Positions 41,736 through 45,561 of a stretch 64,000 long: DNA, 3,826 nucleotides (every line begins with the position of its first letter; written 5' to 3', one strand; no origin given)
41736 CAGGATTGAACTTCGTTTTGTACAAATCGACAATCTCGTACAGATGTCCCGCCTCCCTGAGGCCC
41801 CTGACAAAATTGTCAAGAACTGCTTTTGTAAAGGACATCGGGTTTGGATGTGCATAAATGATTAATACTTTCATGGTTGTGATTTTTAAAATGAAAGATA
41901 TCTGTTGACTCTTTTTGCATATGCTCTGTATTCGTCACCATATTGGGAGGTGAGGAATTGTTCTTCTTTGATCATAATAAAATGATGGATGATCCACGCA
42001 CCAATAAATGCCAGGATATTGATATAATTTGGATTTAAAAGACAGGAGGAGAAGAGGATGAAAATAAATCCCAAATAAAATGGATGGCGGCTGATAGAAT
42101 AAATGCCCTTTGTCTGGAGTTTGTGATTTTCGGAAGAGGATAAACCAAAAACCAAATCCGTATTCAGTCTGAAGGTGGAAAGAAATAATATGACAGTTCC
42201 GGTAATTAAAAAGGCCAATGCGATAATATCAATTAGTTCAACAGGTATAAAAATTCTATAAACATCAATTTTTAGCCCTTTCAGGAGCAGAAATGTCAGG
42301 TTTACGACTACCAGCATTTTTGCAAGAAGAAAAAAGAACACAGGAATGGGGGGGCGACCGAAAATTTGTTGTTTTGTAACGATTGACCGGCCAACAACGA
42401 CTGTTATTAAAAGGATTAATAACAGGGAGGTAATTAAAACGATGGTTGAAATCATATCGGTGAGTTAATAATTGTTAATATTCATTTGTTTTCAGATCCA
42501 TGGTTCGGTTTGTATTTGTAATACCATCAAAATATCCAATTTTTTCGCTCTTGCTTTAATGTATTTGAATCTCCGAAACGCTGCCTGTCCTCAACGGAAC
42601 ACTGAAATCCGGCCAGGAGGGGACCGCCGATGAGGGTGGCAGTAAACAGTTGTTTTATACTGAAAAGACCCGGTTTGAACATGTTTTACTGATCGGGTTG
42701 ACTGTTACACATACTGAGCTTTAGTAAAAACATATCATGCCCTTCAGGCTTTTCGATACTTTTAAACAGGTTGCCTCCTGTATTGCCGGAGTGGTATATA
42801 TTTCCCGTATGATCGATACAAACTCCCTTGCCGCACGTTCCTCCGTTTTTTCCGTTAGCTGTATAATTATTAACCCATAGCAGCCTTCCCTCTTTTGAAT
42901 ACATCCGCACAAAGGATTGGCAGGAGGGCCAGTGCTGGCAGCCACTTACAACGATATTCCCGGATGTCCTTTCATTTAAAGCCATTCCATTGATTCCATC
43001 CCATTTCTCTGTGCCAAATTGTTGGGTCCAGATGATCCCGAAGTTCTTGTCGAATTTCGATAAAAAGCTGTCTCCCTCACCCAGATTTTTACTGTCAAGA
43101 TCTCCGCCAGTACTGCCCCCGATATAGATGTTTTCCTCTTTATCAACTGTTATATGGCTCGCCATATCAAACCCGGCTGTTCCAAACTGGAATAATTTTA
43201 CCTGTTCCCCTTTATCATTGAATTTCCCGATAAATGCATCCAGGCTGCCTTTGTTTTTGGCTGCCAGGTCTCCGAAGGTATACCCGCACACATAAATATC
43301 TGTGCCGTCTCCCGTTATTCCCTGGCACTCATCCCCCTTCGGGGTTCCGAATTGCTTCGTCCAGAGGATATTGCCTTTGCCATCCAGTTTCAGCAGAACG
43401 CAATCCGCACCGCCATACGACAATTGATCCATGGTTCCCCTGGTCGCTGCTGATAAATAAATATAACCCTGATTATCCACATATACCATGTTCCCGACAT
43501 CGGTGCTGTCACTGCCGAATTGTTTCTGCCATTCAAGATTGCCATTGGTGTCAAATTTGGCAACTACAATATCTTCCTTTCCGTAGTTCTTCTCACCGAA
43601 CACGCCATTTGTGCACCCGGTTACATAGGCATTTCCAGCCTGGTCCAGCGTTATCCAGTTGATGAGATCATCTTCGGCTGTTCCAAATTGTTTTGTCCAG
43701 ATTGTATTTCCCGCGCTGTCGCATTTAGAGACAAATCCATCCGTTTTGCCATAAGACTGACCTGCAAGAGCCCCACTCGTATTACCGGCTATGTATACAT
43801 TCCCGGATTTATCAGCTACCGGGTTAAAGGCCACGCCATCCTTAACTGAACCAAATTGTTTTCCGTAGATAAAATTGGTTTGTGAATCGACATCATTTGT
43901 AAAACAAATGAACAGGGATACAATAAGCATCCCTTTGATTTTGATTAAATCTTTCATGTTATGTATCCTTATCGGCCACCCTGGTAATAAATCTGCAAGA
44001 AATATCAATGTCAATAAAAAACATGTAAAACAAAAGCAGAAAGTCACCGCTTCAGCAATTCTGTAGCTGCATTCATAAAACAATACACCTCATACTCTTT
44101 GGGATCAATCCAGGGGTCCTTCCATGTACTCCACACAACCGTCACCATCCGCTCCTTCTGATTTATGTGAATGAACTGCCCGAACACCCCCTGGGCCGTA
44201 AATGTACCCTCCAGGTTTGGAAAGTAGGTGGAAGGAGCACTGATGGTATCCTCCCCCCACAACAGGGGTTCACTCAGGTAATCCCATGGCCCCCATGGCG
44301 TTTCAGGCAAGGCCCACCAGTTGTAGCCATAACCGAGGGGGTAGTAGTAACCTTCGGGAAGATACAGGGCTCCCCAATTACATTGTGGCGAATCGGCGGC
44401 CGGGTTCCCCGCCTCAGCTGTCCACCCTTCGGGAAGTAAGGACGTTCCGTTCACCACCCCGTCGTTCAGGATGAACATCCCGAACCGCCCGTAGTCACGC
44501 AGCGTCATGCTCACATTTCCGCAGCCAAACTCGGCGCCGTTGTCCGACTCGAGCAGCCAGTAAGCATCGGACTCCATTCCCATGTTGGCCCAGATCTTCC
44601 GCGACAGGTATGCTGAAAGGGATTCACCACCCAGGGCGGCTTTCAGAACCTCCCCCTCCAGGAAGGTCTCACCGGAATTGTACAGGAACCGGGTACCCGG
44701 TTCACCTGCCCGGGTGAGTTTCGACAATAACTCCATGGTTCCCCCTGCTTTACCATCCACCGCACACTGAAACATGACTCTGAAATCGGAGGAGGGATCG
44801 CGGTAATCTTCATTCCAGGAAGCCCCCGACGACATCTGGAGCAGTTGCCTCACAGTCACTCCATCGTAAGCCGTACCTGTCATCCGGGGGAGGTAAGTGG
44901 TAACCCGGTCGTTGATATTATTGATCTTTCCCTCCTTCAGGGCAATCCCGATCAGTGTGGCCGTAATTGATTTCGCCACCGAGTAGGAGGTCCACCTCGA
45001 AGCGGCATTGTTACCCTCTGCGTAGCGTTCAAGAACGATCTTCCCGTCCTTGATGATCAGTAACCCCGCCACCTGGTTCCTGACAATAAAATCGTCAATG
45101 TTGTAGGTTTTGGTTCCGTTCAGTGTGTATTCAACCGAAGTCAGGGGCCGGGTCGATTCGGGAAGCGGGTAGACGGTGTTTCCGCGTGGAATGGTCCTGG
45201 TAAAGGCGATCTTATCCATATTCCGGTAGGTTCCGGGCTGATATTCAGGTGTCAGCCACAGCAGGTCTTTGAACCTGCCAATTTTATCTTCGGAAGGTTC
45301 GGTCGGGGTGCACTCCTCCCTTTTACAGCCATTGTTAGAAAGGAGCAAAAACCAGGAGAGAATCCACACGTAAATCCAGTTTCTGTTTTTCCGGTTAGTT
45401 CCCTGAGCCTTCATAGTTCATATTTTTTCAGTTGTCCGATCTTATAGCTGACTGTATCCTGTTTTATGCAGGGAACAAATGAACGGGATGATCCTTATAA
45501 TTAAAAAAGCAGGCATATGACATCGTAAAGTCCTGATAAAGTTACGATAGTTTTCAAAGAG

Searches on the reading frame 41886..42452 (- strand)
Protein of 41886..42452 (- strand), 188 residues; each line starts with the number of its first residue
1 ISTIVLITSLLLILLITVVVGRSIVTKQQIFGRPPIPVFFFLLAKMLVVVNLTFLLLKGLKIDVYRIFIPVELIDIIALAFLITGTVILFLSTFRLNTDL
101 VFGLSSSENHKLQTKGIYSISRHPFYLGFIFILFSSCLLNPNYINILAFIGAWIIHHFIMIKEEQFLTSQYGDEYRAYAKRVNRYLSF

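Call 86: search_protein_families(library=pfam, proteins=[window:41886-42452:-], max_evalue=0.0001)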
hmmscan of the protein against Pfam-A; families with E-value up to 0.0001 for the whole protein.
window:41886-42452:- (188 aa): 3 families
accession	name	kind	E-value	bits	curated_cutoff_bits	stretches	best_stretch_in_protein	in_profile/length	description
PF04191.18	PEMT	-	3.1e-10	40.9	25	1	76-173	4-104/105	Phospholipid methyltransferase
PF04140.19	ICMT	-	5.2e-07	30.4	24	1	79-165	2-91/95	Isoprenylcysteine carboxyl methyltransferase (ICMT) family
PF06966.17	DUF1295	-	2e-06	27.9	20.4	1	44-182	95-235/235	Protein of unknown function (DUF1295)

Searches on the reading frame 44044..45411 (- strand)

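Call 53: search_protein_families(library=pfam, proteins=[window:44044-45411:-], max_evalue=0.01)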
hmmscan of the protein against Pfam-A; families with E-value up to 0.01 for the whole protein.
window:44044-45411:- (455 aa): 1 family
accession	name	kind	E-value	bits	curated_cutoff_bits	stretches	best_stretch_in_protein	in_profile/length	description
PF00144.29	Beta-lactamase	-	2.2e-35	122.9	27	1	115-433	17-313/329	Beta-lactamase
